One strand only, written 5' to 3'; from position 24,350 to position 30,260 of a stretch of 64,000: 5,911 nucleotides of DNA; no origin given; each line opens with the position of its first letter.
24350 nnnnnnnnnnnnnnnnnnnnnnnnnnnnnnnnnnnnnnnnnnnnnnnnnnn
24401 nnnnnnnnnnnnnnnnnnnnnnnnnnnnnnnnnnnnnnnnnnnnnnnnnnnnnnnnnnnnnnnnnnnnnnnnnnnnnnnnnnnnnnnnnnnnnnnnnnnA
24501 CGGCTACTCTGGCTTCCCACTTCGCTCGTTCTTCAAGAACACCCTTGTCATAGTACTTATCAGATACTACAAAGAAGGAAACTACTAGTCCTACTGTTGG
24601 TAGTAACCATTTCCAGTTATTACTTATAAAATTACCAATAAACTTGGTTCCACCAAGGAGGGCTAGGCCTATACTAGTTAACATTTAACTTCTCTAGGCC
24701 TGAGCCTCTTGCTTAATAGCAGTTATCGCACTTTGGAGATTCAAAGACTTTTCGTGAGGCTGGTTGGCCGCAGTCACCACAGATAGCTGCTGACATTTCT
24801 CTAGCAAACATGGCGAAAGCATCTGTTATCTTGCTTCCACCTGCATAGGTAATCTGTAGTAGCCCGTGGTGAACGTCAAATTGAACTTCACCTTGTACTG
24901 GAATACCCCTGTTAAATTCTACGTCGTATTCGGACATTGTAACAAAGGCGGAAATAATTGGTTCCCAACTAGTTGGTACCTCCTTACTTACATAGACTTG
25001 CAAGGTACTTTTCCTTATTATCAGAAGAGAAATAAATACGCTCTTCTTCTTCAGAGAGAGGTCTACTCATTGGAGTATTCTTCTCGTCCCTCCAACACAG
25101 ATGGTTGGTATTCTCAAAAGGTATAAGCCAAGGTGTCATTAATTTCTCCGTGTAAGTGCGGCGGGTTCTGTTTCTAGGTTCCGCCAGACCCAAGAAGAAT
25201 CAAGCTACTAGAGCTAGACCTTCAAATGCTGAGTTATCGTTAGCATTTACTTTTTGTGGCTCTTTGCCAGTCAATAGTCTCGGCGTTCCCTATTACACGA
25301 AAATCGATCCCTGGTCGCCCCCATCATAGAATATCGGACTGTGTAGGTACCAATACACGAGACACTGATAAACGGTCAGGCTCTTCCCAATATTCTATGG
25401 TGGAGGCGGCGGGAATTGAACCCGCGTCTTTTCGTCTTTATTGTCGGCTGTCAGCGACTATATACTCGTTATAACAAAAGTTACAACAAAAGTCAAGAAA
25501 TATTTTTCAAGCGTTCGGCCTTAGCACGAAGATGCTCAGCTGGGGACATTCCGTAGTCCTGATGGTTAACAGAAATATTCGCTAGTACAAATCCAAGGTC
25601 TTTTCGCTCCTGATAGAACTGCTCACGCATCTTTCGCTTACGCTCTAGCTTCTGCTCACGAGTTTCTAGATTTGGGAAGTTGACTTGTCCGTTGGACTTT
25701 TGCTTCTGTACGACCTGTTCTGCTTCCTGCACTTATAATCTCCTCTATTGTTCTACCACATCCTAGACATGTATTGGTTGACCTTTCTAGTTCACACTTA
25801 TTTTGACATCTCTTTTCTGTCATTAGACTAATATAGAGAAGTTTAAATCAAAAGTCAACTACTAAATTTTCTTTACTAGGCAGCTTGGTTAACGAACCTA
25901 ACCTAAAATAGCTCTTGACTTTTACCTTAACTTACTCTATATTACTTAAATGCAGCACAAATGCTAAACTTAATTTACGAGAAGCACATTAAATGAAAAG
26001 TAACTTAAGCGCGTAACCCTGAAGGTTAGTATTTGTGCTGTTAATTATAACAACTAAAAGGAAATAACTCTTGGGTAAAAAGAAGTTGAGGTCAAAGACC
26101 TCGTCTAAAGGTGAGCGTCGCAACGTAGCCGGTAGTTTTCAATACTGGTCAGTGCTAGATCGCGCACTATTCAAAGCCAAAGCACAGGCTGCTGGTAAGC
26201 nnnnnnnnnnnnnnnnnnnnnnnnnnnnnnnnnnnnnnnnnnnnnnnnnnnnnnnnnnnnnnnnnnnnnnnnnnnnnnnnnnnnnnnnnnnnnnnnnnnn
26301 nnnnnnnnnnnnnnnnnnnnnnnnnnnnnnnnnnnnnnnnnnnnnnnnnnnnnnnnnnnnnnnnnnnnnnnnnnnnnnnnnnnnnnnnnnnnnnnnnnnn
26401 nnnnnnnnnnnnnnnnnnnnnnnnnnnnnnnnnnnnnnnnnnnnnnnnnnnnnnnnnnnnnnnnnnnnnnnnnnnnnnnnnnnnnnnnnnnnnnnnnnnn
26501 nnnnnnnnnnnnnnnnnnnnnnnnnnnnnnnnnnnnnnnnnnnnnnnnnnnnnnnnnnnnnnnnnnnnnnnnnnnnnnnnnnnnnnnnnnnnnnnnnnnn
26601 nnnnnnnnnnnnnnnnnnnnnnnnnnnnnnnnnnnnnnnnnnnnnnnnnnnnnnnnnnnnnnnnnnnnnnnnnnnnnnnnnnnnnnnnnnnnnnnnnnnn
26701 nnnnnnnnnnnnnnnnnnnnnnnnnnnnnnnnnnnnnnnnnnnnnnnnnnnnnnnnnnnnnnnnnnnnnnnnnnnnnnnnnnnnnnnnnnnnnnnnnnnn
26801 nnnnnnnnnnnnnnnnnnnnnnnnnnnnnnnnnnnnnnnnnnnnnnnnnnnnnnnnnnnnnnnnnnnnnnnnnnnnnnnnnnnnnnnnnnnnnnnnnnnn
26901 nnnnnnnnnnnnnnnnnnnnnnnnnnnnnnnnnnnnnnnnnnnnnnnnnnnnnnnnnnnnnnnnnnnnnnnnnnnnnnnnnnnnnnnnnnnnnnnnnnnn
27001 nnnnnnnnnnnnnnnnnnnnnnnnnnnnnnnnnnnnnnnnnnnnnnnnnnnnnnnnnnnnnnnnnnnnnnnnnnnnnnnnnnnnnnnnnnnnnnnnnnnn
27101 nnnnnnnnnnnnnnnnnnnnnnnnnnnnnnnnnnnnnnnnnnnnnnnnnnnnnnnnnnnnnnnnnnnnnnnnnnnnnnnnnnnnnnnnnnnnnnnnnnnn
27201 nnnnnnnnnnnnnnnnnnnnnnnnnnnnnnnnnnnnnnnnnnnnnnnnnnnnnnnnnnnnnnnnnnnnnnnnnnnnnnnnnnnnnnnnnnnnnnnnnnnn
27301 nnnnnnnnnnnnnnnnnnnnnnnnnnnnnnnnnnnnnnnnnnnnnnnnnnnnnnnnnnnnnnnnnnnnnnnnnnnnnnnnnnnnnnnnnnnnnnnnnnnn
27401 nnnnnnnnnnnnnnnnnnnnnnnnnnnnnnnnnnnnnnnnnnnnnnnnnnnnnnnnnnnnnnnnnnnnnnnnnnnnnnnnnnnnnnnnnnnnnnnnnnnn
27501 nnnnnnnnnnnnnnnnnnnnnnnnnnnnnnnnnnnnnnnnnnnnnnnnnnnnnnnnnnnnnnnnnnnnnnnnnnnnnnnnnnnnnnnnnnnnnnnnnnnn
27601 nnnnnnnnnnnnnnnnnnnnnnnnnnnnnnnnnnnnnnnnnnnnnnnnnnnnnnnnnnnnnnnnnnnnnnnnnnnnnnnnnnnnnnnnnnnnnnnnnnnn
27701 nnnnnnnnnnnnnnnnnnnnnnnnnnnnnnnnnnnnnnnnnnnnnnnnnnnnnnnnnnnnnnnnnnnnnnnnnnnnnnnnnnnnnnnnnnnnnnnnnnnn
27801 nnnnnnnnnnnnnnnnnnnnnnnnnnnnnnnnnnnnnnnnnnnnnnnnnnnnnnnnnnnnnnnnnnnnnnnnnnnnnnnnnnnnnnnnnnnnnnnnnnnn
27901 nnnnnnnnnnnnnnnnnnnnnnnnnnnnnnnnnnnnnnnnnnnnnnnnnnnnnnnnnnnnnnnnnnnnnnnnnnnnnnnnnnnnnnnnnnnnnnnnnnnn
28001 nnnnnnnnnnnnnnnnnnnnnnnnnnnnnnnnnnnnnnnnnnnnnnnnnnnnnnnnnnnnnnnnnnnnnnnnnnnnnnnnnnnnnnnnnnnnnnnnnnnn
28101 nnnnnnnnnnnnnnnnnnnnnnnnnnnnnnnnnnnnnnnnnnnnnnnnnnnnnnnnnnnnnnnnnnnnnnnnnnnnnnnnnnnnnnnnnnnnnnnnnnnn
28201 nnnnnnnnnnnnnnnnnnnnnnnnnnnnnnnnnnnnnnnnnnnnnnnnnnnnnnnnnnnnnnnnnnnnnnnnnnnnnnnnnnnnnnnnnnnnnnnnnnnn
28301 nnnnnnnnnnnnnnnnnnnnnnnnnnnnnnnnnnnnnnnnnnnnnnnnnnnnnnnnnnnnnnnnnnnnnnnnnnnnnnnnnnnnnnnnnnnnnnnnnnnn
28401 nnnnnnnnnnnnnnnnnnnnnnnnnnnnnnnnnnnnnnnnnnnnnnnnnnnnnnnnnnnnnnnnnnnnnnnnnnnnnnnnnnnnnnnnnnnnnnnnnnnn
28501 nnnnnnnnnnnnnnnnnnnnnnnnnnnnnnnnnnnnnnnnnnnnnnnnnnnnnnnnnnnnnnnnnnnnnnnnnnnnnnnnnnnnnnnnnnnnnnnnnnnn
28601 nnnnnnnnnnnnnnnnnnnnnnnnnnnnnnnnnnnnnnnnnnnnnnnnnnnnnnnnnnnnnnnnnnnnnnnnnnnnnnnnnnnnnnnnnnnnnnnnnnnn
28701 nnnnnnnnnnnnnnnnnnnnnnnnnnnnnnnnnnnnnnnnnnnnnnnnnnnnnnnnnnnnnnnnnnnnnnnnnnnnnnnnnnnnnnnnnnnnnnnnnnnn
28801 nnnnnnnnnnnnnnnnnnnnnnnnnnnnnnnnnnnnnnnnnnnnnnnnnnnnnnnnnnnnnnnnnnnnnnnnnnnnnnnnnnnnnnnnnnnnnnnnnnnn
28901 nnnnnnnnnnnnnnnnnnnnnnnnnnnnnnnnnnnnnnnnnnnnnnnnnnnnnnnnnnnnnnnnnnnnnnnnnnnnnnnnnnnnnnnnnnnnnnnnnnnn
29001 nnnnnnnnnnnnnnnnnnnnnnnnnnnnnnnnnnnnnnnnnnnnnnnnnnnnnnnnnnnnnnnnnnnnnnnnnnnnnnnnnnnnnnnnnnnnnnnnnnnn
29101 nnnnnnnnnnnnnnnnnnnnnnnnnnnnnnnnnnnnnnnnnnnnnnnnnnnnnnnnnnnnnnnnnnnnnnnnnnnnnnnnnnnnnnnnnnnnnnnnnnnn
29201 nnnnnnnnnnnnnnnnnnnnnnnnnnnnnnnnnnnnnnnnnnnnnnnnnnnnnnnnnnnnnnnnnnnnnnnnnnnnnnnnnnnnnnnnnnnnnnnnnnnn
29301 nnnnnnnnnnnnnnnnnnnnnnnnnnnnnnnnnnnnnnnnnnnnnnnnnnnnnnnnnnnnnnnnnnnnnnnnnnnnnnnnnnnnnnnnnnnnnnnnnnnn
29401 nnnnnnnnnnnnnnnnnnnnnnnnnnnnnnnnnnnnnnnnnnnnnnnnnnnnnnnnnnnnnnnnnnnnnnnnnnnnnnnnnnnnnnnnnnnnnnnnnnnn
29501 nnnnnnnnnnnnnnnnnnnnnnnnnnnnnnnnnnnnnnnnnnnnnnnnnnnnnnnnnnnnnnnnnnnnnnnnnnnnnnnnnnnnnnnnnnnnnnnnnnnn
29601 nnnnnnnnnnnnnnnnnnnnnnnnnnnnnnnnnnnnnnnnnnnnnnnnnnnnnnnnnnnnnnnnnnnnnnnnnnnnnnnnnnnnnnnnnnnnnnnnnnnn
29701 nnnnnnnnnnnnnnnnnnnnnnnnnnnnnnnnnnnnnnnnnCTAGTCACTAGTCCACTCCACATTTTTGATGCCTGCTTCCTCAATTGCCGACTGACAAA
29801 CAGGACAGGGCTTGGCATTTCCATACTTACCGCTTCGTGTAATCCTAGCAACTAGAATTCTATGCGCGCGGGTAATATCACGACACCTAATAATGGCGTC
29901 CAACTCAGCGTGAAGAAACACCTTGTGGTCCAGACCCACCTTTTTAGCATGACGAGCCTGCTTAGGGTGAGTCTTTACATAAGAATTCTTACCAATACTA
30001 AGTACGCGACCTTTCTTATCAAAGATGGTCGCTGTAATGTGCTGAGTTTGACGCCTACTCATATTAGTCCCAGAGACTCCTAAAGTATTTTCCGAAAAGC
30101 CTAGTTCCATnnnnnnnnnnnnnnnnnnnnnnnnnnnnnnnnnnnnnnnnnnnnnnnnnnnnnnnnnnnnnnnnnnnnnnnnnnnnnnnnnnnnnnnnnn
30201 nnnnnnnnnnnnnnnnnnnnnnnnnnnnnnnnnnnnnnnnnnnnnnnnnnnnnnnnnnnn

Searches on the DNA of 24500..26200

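Call 68: search_rna_families(source=window, start=24500, end=26200, threshold=gathering)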
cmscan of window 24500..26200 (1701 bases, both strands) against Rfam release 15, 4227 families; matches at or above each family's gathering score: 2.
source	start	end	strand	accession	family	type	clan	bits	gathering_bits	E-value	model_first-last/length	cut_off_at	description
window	25200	25459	-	RF04321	tmRNA_permuted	Gene;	-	90.8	47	9.7e-18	1-213/213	no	permuted transfer-messenger RNA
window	25157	25500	-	RF01849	alpha_tmRNA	Gene;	CL00001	79.7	50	1.4e-21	1-355/355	no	Alphaproteobacteria transfer-messenger RNA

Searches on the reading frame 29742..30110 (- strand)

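Call 77: search_protein_families(library=pfam, proteins=[window:29742-30110:-], max_evalue=0.001)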
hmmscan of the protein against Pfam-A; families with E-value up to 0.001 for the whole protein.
window:29742-30110:- (122 aa): 2 families
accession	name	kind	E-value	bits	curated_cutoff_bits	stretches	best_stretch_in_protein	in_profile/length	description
PF00383.29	dCMP_cyt_deam_1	-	1.8e-07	31.4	25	1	21-118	22-99/102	Cytidine and deoxycytidylate deaminase zinc-binding region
PF14437.12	MafB19-deam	-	5.6e-05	23.5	27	1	23-117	23-97/142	MafB19-like deaminase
